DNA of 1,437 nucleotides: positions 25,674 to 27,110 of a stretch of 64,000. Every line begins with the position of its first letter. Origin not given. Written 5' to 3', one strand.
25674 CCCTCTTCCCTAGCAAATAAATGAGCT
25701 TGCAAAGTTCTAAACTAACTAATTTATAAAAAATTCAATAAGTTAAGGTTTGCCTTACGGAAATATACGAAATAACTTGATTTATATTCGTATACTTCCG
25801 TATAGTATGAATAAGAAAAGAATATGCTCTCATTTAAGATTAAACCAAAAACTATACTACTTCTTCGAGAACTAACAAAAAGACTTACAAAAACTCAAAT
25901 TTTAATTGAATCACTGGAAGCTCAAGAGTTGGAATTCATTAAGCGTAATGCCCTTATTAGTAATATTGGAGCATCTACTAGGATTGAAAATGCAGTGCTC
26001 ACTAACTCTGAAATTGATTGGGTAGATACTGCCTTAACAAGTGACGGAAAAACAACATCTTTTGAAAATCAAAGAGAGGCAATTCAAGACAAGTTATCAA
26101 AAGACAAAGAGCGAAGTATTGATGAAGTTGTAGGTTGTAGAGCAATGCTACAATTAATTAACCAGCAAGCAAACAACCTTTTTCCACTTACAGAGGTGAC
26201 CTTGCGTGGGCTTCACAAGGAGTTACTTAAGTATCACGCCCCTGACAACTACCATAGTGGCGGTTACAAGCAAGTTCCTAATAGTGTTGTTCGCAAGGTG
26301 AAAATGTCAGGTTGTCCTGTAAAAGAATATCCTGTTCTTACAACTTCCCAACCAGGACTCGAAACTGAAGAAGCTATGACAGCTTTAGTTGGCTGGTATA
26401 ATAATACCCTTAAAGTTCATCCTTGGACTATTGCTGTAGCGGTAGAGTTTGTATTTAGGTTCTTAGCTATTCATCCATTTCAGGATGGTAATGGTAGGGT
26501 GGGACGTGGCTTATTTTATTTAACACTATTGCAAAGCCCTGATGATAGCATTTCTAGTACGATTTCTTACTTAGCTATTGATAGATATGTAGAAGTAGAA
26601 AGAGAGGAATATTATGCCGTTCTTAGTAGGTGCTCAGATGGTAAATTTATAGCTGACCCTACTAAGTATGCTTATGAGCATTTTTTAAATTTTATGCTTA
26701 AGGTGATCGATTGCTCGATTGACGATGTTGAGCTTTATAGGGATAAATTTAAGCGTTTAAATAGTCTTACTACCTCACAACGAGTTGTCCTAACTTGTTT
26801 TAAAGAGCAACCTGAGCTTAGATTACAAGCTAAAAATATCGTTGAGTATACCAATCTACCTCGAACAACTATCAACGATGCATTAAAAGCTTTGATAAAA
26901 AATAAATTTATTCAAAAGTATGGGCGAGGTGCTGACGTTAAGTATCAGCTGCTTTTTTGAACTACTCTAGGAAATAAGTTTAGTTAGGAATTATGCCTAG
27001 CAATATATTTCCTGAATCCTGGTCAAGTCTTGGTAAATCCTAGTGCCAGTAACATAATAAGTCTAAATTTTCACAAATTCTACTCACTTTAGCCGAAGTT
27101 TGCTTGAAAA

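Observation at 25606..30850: Accessory patch directly downstream of the T2SS cluster: Fic protein, a translationally coupled NTase-like/RHH pair, and a double-HTH protein bracketed by two direct MITE copies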

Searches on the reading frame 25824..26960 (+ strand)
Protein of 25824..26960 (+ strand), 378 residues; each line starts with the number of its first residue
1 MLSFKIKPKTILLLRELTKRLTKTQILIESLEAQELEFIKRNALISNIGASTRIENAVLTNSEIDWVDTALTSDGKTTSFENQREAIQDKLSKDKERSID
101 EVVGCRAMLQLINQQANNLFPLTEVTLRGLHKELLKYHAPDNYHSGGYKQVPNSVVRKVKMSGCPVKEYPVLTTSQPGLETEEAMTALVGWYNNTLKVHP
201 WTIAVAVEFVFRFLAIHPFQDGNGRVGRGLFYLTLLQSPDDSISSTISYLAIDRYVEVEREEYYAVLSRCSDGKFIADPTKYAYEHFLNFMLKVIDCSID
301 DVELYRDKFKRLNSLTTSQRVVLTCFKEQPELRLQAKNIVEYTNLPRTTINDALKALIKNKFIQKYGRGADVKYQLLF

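Call 4: search_protein_families(library=pfam, proteins=[window:25824-26960:+], max_evalue=1)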
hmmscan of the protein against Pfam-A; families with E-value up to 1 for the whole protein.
window:25824-26960:+ (378 aa): 11 families
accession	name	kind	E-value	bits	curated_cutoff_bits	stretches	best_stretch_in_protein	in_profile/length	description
PF02661.23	Fic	-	3.5e-12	47.5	24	1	121-234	1-92/93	Fic/DOC family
PF22381.2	Staph_reg_Sar_Rot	-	0.00028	21.4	27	1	313-366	10-61/85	Transcriptional regulator SarA/Rot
PF01978.25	TrmB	-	0.00099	19.4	25.6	1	334-365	23-54/68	Sugar-specific transcriptional regulator TrmB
PF01047.28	MarR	-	0.0041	17.4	24.6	1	315-366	1-50/59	MarR family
PF04492.19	Phage_rep_O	-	0.005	17.8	28.7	1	331-369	47-85/95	Bacteriophage replication protein O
PF09904.15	HTH_43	-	0.025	14.9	27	1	335-376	22-67/89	Winged helix-turn helix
PF12802.13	MarR_2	-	0.028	15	27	1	316-365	4-52/61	MarR family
PF09339.16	HTH_IclR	-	0.044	14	22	1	322-364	8-49/52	IclR helix-turn-helix domain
PF09202.17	Rio2_N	-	0.077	13.7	27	0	337-365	28-56/82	Rio2, N-terminal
PF13463.12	HTH_27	-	0.092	13.5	22.2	1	315-371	1-56/68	Winged helix DNA-binding domain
PF08221.17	HTH_9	-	0.13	12.9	23.4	1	333-364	27-58/62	RNA polymerase III subunit RPC82 helix-turn-helix domain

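Call 5: search_protein_families(library=padloc, proteins=[window:25824-26960:+], max_evalue=1)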
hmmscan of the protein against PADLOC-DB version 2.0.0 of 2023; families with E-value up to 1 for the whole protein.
window:25824-26960:+ (378 aa): 10 families
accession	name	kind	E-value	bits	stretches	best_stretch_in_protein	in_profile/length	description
PDLC03963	SoFic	-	1.2e-31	108.4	1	5-369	19-344/361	-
PDLC04837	PDC-S04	-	1.5e-15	55.2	1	98-237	63-185/234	-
PDLC04836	PDC-S04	-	1.7e-15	54.9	1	95-237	61-189/244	-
PDLC04840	PDC-S04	-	1e-10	39.7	1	88-237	37-177/227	-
PDLC04966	PDC-S24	-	3.8e-09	33.9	1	110-271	221-369/497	-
PDLC04839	PDC-S04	-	4.5e-06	24.5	1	208-238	132-162/205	-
PDLC04838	PDC-S04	-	0.0014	16.4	1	206-232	133-159/209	-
PDLC00235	KwaB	-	0.0043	14.6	1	41-125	54-137/312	DUF4868 domain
PDLC04368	PDC-M05A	-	0.0067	14.3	1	316-375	12-71/201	-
PDLC01853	CARF3--CARF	-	0.018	12.7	1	313-371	134-192/209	-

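Call 6: search_protein_families(library=ncbifam, proteins=[window:25824-26960:+], max_evalue=1)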
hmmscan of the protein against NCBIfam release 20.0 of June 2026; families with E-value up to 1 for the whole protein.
window:25824-26960:+ (378 aa): 7 families
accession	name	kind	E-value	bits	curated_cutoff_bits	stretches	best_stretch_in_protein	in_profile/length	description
NF046030.1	ProtAdlyltaseSoFic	equivalog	5.8e-11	41.9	550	1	203-363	180-335/361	protein adenylyltransferase Fic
TIGR02613.1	mob_myst_B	hypoth_equivalog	4.7e-05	23.4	124.4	1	204-267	110-170/186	mobile mystery protein B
TIGR01610.1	phage_O_Nterm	equivalog_domain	0.0025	18.2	45.5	1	328-367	42-81/95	phage replication protein O, N-terminal domain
TIGR01889.1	Staph_reg_Sar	paralog_domain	0.037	14.4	62.6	1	310-366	18-76/109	staphylococcal accessory regulator family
NF045910.1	Sul7s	equivalog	0.054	13.5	100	1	338-368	22-52/56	winged-helix single-stranded DNA-binding protein Sul7s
NF040939.2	trans_reg_lrs14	equivalog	0.093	12.8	90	1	333-365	36-68/103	Lrs14 family HTH-type transcriptional regulator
TIGR02944.1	suf_reg_Xantho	equivalog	0.11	12.9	110.65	1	312-376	4-67/130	SUF system Fe-S cluster assembly regulator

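Call 62: search_protein_families(library=phrogs, proteins=[window:25824-26960:+], max_evalue=0.1)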
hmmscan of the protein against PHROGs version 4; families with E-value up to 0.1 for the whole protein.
window:25824-26960:+ (378 aa): 7 families
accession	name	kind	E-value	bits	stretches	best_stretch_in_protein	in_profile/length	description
phrog_5978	-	unknown function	1e-35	124.5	1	75-368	65-346/364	-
phrog_11900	-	unknown function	1.1e-15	58.7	1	34-237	4-177/230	-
phrog_13548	-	unknown function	9.7e-09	35.7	1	172-315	160-288/379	-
phrog_23170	-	unknown function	0.017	15.8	1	206-233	114-141/191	-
phrog_8113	-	unknown function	0.026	15.8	0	337-369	41-73/144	-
phrog_12747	-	unknown function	0.029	14.9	1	207-237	128-157/211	-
phrog_27104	-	unknown function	0.059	14.2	0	13-45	23-57/66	-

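Call 67: list_cluster_members(proteins=[window:25824-26957:+, window:27371-27895:-, window:27899-28387:-, window:28923-30242:+, window:30523-30846:-, window:31022-32530:+])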
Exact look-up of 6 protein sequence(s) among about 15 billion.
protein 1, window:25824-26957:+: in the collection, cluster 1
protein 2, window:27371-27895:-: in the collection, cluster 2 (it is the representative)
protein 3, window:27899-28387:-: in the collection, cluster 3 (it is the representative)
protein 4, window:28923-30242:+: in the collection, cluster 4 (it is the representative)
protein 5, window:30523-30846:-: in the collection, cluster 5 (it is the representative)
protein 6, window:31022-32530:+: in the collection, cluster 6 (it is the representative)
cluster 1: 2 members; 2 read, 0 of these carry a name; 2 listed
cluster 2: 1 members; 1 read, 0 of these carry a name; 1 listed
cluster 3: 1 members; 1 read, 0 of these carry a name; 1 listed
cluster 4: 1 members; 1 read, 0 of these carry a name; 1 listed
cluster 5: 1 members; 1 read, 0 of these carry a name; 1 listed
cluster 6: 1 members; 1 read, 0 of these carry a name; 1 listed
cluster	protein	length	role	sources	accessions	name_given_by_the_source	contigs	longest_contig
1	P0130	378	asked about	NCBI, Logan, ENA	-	-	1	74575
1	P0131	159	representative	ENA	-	-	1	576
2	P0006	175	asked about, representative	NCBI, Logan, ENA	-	-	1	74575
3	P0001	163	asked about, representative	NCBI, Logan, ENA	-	-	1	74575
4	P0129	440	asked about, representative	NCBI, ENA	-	-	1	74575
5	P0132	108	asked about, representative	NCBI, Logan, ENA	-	-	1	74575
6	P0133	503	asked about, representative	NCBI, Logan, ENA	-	-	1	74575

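Call 82: search_solved_structures(query=window:25824-26957:+, max_evalue=0.00001, show_alignments=1)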
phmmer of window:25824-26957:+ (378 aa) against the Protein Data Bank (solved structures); distinct sequences matched with E-value up to 0.00001: 13.
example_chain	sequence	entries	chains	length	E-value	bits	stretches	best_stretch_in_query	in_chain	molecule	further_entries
8uqu_A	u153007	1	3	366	2e-12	50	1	93-274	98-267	Fido domain-containing protein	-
4x2e_A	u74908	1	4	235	2.3e-08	36.7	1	173-237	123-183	Fic family protein putative filamentation induced by cAMP protein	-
4x2c_A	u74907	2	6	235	2.5e-08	36.6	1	173-237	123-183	Fic family protein putative filamentation induced by cAMP protein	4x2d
4rgl_A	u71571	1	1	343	3.8e-08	36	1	177-278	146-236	Filamentation induced by cAMP protein Fic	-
8cil_A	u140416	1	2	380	5e-08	35.6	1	74-283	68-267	Fic family protein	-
3cuc_A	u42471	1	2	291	9e-08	34.7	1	100-233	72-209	Protein of unknown function with a Fic domain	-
9vjc_A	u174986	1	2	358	4.6e-06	29.1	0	211-272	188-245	Protein adenylyltransferase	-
3eqx_A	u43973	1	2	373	5.3e-06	28.9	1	210-269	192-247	FIC DOMAIN CONTAINING TRANSCRIPTIONAL REGULATOR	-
9tch_A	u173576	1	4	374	5.3e-06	28.9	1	210-269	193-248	Protein adenylyltransferase SoFic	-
9tcl_B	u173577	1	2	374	5.3e-06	28.9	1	210-269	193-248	Protein adenylyltransferase SoFic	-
9tc4_A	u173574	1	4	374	5.4e-06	28.9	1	210-269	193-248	Protein adenylyltransferase SoFic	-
3zcn_A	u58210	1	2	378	5.5e-06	28.9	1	210-269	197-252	ADENOSINE MONOPHOSPHATE-PROTEIN TRANSFERASE SOFIC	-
3zec_A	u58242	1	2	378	5.7e-06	28.8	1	210-269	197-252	ADENOSINE MONOPHOSPHATE-PROTEIN TRANSFERASE SOFIC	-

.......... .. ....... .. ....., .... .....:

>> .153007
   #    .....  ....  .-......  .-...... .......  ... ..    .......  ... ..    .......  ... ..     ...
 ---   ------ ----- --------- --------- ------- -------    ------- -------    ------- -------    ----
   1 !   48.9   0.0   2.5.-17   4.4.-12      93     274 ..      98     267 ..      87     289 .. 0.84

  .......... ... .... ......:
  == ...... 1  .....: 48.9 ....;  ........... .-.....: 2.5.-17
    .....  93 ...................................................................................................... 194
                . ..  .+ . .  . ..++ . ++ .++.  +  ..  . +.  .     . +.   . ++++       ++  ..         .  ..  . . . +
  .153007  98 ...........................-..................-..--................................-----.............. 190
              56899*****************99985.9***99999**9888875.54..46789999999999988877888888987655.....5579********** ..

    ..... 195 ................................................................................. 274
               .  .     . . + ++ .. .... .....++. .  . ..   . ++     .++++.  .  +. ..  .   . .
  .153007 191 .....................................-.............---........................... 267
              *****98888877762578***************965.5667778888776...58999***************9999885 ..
